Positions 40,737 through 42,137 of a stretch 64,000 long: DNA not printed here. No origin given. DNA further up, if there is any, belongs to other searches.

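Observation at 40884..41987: Cytoplasmic papain-like C1 peptidase fused to a DnaJ-type CxxCxGxG zinc finger, with a paralog 5 kb away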

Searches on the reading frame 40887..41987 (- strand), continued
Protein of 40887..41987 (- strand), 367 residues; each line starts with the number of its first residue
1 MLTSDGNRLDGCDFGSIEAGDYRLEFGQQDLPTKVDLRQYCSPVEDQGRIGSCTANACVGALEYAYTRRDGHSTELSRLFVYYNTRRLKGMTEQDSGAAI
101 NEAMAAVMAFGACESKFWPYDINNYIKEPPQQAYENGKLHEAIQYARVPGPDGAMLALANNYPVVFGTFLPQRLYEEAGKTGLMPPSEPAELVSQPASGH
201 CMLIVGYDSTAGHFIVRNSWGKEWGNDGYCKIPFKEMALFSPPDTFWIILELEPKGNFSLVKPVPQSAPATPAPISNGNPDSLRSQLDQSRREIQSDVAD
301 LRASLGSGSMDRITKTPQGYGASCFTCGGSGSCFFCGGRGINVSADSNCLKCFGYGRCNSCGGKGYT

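Call 13: find_encoding_contigs(protein=P0012, flank=10000, max_places=3)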
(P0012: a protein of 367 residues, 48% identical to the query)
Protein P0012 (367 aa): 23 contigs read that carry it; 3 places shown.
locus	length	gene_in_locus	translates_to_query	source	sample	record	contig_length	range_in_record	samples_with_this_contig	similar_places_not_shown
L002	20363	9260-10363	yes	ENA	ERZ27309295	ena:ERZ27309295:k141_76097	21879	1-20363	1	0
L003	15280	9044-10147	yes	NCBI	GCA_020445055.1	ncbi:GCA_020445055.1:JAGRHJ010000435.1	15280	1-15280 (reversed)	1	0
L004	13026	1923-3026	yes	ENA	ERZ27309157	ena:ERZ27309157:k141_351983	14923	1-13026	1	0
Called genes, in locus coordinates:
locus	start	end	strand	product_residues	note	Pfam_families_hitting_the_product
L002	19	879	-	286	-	PF02653:BPD_transp_2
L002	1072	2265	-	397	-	PF13433:Peripla_BP_5, PF13458:Peripla_BP_6, PF01094:ANF_receptor (weak)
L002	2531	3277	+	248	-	PF01177:Asp_Glu_race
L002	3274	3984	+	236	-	PF00392:GntR, PF07729:FCD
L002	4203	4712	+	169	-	-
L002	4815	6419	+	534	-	PF01145:Band_7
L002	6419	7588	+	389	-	-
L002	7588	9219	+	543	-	-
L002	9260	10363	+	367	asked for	PF00112:Peptidase_C1, PF13529:Peptidase_C39_2 (weak)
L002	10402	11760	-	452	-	PF01523:PmbA_TldD_1st, PF19290:PmbA_TldD_2nd, PF19289:PmbA_TldD_3rd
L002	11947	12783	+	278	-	PF00849:PseudoU_synth_2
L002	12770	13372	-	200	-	PF09997:DUF2238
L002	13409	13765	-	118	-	PF09864:MliC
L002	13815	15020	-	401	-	PF28597:T2SSF_N, PF00482:T2SSF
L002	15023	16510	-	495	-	PF22341:GSPE_N1E, PF00437:T2SSE, PF13191:AAA_16 (faint)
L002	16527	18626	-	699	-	PF21305:type_II_gspD_N0, PF03958:Secretin_N, PF00263:Secretin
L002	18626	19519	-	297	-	PF11356:T2SSC, PF23893:Y4YQ_C (faint)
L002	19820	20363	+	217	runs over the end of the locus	PF13441:Gly-zipper_YMGG, PF05433:Rick_17kDa_Anti, PF13488:Gly-zipper_Omp (weak), PF00691:OmpA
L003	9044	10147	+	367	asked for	PF00112:Peptidase_C1, PF13529:Peptidase_C39_2 (weak)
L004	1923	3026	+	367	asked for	PF00112:Peptidase_C1, PF13529:Peptidase_C39_2 (weak)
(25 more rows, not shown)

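Call 14: find_encoding_contigs(protein=P0041, flank=10000, max_places=2)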
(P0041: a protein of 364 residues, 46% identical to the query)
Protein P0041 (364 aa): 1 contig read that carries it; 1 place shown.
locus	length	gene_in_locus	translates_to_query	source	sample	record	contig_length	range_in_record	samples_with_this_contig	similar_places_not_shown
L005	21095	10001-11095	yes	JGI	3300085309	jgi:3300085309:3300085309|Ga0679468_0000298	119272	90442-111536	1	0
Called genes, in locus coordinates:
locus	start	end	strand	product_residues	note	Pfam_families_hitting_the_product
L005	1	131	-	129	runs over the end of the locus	-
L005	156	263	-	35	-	-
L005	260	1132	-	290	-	-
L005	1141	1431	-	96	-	-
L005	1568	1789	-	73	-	-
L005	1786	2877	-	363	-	PF03576:Peptidase_S58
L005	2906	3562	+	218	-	PF02811:PHP (weak)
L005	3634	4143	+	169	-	-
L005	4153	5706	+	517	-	PF01145:Band_7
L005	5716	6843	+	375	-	-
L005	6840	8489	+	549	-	PF00069:Pkinase, PF07714:PK_Tyr_Ser-Thr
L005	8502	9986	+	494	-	PF00112:Peptidase_C1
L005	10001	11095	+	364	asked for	PF00112:Peptidase_C1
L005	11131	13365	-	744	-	-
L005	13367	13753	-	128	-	PF03965:Penicillinase_R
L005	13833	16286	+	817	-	PF01564:Spermine_synth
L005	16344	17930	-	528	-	PF19676:DUF6178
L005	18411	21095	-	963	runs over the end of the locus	-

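Call 16: search_protein_families(library=padloc, proteins=[window:40887-41987:-], max_evalue=0.01)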
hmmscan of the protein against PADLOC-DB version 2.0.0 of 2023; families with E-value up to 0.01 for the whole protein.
window:40887-41987:- (367 aa): 0 families

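Call 21: find_related_loci(query=A1, collection=genome_contigs, flank=10000)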
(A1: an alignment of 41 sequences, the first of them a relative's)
Query A1 (367 aa) in genome_contigs; peptide patterns used: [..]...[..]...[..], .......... (x = any residue, [..] = any of these).
296 stretches matched a pattern; 270 encode a relative of the query (tblastn E <= 1e-3); the best 80 are kept; 80 distinct loci.
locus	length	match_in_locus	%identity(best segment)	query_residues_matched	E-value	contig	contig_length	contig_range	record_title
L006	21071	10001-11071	49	8-365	2e-109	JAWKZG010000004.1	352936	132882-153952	MAG: Gammaproteobacteria bacterium isolate AC2.22 AC2.22.fa-4, whole genome shotgun sequence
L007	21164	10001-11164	46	5-365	2e-98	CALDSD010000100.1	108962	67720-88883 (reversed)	MAG TPA_asm: uncultured Neomegalonema sp. isolate SRR3401483_bin.43_CONCOCT_v1.1_MAG genome assembly, contig: ERZ1740059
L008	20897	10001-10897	48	5-299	1e-91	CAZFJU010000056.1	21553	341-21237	MAG TPA_asm: uncultured Gammaproteobacteria bacterium isolate SRP220891_co3_69 genome assembly, contig: NODE_2987_length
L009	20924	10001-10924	46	2-305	2e-83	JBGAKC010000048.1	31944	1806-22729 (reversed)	MAG: Hyphomonadaceae bacterium isolate MAG_MBR_H10.54 MBRH10-54_opera_contig_4957, whole genome shotgun sequence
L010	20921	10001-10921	46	2-305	8e-82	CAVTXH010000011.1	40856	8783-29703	MAG: uncultured Alphaproteobacteria bacterium isolate MFD04651.bin.1.233 genome assembly, contig: contig_20427, whole ge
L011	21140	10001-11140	59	1-367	3e-144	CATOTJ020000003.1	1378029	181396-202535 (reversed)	MAG: uncultured Limibaculum sp. isolate b63fced4-1a4c-4b42-b693-e39f1c94bd2f genome assembly, contig: contig_3, whole ge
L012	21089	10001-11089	41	7-359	9e-81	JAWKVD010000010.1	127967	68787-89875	MAG: Hyphomonadaceae bacterium isolate BC1.134 BC1.134.fa-10, whole genome shotgun sequence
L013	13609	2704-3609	45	1-307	3e-79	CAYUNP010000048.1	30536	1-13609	MAG TPA_asm: uncultured Pirellulaceae bacterium isolate SRP114822_co2_9 genome assembly, contig: NODE_1251_length_30536_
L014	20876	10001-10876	46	2-297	2e-78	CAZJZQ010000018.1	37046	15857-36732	MAG TPA_asm: uncultured Rhizobium sp. isolate SRP344714_co1_197 genome assembly, contig: NODE_2288_length_37046_cov_5.37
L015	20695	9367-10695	36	6-365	2e-76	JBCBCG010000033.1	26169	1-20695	MAG: Pseudomonadota bacterium isolate J06592_6 NODE_33_length_26169_cov_5.275142, whole genome shotgun sequence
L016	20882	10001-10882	45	8-300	2e-75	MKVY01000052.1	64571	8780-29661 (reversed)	MAG: Rhizobiales bacterium 65-9 SCNpilot_cont_300_bf_scaffold_880, whole genome shotgun sequence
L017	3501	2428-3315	43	1-302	3e-73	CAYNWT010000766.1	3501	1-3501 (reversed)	MAG TPA_asm: uncultured Planctomycetaceae bacterium isolate binchicken_co258_152 genome assembly, contig: NODE_22198_len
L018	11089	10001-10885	43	9-297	7e-73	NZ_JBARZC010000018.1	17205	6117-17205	MAG: Henriciella sp. isolate MFD12149_ilm_asm_bin5 k127_162843, whole genome shotgun sequence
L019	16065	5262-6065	46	31-315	7e-73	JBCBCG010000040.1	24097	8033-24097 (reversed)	MAG: Pseudomonadota bacterium isolate J06592_6 NODE_40_length_24097_cov_5.256661, whole genome shotgun sequence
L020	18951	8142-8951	45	29-315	1e-72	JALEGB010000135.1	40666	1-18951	MAG: Neomegalonema sp. isolate CC_bin1 k97_231649, whole genome shotgun sequence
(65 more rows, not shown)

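Call 25: predict_structure(alignment_id=A1)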
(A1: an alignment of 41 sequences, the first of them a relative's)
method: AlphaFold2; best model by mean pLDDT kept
length: 367 residues; sequences in the alignment: 41
mean_pLDDT: 85.8   pTM: 0.74
mean pLDDT of the five models: 85.8, 84.2, 80.8, 79.9, 79.4
residues with pLDDT >= 90: 207; 70-90: 115; 50-70: 23; < 50: 22
segments of 3 or more residues with pLDDT < 50: 274-279, 306-319
pLDDT, mean of each block of 10 residues (from residue 1): 75 80 90 98 91 96 95 95 96 92 94 95 94 94 89 96 97 96 96 84 98 97 97 94 92 87 68 47 71 80 55 42 78 82 73 86 84
secondary structure, 60 per line:
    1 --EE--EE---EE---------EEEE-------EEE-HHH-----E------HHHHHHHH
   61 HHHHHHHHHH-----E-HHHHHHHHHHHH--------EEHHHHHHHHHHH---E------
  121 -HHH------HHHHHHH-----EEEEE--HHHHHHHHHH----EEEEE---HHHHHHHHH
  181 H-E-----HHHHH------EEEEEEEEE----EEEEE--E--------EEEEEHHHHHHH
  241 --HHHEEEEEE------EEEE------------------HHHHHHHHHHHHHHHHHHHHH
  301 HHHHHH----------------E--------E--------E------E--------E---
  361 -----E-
elements in order: E23-26 E34-36 H53-70 H78-89 H100-110 H131-137 E143-147 H150-159 E164-168 H172-181 H189-193 E200-208 E213-217 E229-233 H234-240 E246-251 E258-261 H280-306

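Call 29: search_protein_families(library=pfam, proteins=[P0062, P0025, P0080, P0033, P0092, P0078, P0003], max_evalue=1)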
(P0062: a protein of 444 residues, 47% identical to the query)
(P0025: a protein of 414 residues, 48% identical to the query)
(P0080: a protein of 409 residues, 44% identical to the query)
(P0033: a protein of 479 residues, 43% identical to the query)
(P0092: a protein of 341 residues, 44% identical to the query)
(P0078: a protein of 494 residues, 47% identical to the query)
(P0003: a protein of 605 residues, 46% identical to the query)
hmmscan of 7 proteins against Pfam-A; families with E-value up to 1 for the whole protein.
P0062 (444 aa): 6 families
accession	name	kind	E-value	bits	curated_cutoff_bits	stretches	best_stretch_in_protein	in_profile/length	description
PF00112.29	Peptidase_C1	-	1.9e-16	61.2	20.7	1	4-204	13-210/220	Papain family cysteine protease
PF00684.25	DnaJ_CXXCXGXG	-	7.5e-06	26.6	32.7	1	284-320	29-65/65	DnaJ central domain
PF17302.8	DUF5351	-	0.00046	20.8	27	1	348-361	15-28/29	Family of unknown function (DUF5351)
PF13529.12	Peptidase_C39_2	-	0.0021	19.1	24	1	91-184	59-143/143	Peptidase_C39 like family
PF15777.11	Anti-TRAP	-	0.0051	17.2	32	2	351-376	11-42/59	Tryptophan RNA-binding attenuator protein inhibitory protein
PF12222.14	PNGaseA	-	0.083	12.1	25.3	1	66-153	179-265/336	Peptide N-acetyl-beta-D-glucosaminyl asparaginase amidase A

P0025 (414 aa): 7 families
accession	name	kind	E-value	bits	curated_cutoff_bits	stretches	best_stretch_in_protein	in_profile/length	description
PF00112.29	Peptidase_C1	-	1.7e-20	74.5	20.7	1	32-234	1-203/220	Papain family cysteine protease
PF13529.12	Peptidase_C39_2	-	3.6e-05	24.8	24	1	128-221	59-143/143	Peptidase_C39 like family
PF00684.25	DnaJ_CXXCXGXG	-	0.0014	19.3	32.7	2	335-404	1-65/65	DnaJ central domain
PF18912.6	DZR_2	-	0.035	14.4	27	1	381-401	9-28/56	Double zinc ribbon domain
PF01673.23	Herpes_env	-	0.076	12.4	25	1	285-353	291-359/530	Herpesvirus putative major envelope glycoprotein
PF15777.11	Anti-TRAP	-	0.085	13.3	32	1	379-407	10-43/59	Tryptophan RNA-binding attenuator protein inhibitory protein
PF23475.1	zf-Tbcl_FmdE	-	0.21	11.6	23.2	1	381-403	9-31/35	FmdE treble clef zinc finger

P0080 (409 aa): 7 families
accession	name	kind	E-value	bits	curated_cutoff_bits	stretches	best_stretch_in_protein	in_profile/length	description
PF00112.29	Peptidase_C1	-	1.7e-14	54.9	20.7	1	1-189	17-202/220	Papain family cysteine protease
PF00684.25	DnaJ_CXXCXGXG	-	1.4e-06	28.9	32.7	2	327-394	1-63/65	DnaJ central domain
PF13529.12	Peptidase_C39_2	-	1.3e-05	26.3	24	1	84-177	59-143/143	Peptidase_C39 like family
PF23475.1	zf-Tbcl_FmdE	-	0.009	15.9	23.2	1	325-348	8-31/35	FmdE treble clef zinc finger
PF17302.8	DUF5351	-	0.013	16.2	27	1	285-299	14-28/29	Family of unknown function (DUF5351)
PF25433.1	DUF7895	-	0.06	14.2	27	1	369-387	4-22/75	Domain of unknown function (DUF7895)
PF15777.11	Anti-TRAP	-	0.17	12.4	32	1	326-354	12-45/59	Tryptophan RNA-binding attenuator protein inhibitory protein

P0033 (479 aa): 7 families
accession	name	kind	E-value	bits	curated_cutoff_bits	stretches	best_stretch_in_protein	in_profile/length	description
PF00112.29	Peptidase_C1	-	3.6e-19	70.2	20.7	1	32-238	1-207/220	Papain family cysteine protease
PF13529.12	Peptidase_C39_2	-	0.0014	19.6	24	1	132-221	63-143/143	Peptidase_C39 like family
PF00684.25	DnaJ_CXXCXGXG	-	0.0026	18.4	32.7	1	336-410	1-65/65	DnaJ central domain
PF17302.8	DUF5351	-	0.015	16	27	0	333-344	17-28/29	Family of unknown function (DUF5351)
PF12222.14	PNGaseA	-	0.065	12.4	25.3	1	103-190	179-265/336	Peptide N-acetyl-beta-D-glucosaminyl asparaginase amidase A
PF03051.21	Peptidase_C1_2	-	0.29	10.3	22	1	201-232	361-396/438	Peptidase C1-like family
PF15777.11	Anti-TRAP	-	0.83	10.1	32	2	385-412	10-42/59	Tryptophan RNA-binding attenuator protein inhibitory protein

P0092 (341 aa): 7 families
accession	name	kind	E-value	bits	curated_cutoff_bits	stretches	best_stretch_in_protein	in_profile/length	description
PF00112.29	Peptidase_C1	-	1.3e-15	58.5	20.7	1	61-265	1-203/220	Papain family cysteine protease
PF12773.13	DZR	-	0.0092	16.6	27.3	1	3-21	15-31/45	Double zinc ribbon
PF03051.21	Peptidase_C1_2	-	0.1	11.9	22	1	231-269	360-402/438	Peptidase C1-like family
PF18912.6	DZR_2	-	0.13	12.5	27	1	3-24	24-46/56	Double zinc ribbon domain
PF13240.11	Zn_Ribbon_1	-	0.17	12.2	25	1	2-22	1-21/23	zinc-ribbon domain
PF01396.24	Zn_ribbon_Top1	-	0.25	11.6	32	1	16-32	3-19/39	Topoisomerase DNA binding C4 zinc finger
PF17848.7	Zn_ribbon_ACC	-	0.31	11.7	24.5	1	16-26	3-13/26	Acetyl-CoA carboxylase zinc finger domain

P0078 (494 aa): 3 families
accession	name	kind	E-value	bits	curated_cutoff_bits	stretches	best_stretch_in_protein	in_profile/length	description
PF00112.29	Peptidase_C1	-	1.5e-17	64.9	20.7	1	32-245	1-212/220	Papain family cysteine protease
PF13529.12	Peptidase_C39_2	-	0.0015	19.5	24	1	123-223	59-143/143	Peptidase_C39 like family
PF03051.21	Peptidase_C1_2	-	0.0067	15.7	22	1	202-233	360-395/438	Peptidase C1-like family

P0003 (605 aa): 5 families
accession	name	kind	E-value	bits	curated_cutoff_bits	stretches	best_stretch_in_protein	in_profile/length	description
PF00112.29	Peptidase_C1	-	5.8e-34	118.5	20.7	2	322-521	1-202/220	Papain family cysteine protease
PF03051.21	Peptidase_C1_2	-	2.1e-10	40.4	22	2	488-521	360-397/438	Peptidase C1-like family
PF13529.12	Peptidase_C39_2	-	3e-09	38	24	2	105-191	69-143/143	Peptidase_C39 like family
PF11072.13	DUF2859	-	0.00093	19.5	25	0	471-507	50-87/147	Protein of unknown function (DUF2859)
PF09778.15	Guanylate_cyc_2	-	0.17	11.7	28.1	0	165-189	157-181/212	Guanylylate cyclase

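Call 31: fold_search(model_id=the predicted structure, library=pdb)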
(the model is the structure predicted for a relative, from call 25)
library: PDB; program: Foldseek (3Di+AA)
matches with E <= 10: 425; with E <= 0.001: 298
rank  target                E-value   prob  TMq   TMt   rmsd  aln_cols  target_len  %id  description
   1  3ois_B                2.2e-20  1.00  0.60  0.81   3.5       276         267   30  Crystal Structure Xylellain, a cysteine protease from Xylella fastidiosa (released 2011-08-03)
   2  3ois_A                9.1e-20  1.00  0.58  0.79   3.7       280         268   30  Crystal Structure Xylellain, a cysteine protease from Xylella fastidiosa (released 2011-08-03)
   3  7pck_A                1.8e-14  1.00  0.50  0.58   4.4       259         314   22  CRYSTAL STRUCTURE OF WILD TYPE HUMAN PROCATHEPSIN K (released 1999-10-25)
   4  7pck_B                7.8e-14  1.00  0.52  0.60   3.6       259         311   21  CRYSTAL STRUCTURE OF WILD TYPE HUMAN PROCATHEPSIN K (released 1999-10-25)
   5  6yyp_BBB              9.9e-14  1.00  0.51  0.80   3.7       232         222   22  Structure of Cathepsin S in complex with Compound 2 (released 2021-05-12)
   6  1cjl                  1.4e-13  1.00  0.52  0.61   3.5       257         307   22  CRYSTAL STRUCTURE OF A CYSTEINE PROTEASE PROFORM (released 1997-08-12)
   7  7pck_C                1.4e-13  1.00  0.51  0.60   3.7       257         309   21  CRYSTAL STRUCTURE OF WILD TYPE HUMAN PROCATHEPSIN K (released 1999-10-25)
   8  3tnx_A                1.8e-13  1.00  0.51  0.60   4.2       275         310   21  Structure of the precursor of a thermostable variant of papain at 2.6 Angstroem resolution (released 2012-09-12)
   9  4p6e_A                2.1e-13  1.00  0.50  0.79   3.4       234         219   22  Crystal Structure of Human Cathepsin S Bound to a Non-covalent Inhibitor (released 2014-10-29)
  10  4qrx_A                2.3e-13  1.00  0.47  0.58   4.2       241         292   23  Crystal structure of pro-papain mutant at pH 4.0 (released 2015-08-05)
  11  3iej_B                2.5e-13  1.00  0.50  0.79   3.7       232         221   22  Pyrazole-based Cathepsin S Inhibitors with Arylalkynes as P1 Binding Elements (released 2009-10-06)
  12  7pk4_A                2.6e-13  1.00  0.49  0.79   3.7       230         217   24  Tick salivary cystatin Ricistatin in complex with cathepsin V (released 2022-12-14)
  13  8rnd_A                3.0e-13  1.00  0.50  0.80   3.4       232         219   22  Cathepsin S in complex with NNPI-C10 inhibitor (released 2024-06-05)
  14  6yyr_AAA              3.0e-13  1.00  0.49  0.77   3.6       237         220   22  Structure of Cathepsin S in complex with Compound 20b (released 2021-05-12)
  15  5jt8_B                3.2e-13  1.00  0.47  0.55   3.9       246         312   23  Structural basis for the limited antibody cross reactivity between the mite allergens Blo t 1 and Der p 1 (released 2017-05-24)
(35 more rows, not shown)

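Call 50: list_cluster_members(proteins=[P0001, P0089, P0002])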
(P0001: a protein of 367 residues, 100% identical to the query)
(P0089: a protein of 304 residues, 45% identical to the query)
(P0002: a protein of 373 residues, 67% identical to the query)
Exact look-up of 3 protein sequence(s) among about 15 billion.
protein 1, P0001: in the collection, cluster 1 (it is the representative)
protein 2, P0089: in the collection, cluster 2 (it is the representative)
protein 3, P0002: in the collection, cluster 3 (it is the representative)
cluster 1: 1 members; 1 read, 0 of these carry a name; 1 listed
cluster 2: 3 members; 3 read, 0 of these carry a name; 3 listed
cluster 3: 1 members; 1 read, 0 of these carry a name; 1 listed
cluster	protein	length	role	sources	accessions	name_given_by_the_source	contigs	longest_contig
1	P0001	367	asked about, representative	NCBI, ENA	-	-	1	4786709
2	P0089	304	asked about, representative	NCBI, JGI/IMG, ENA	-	-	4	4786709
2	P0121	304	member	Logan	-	-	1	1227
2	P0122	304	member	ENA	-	-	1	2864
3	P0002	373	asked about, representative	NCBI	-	-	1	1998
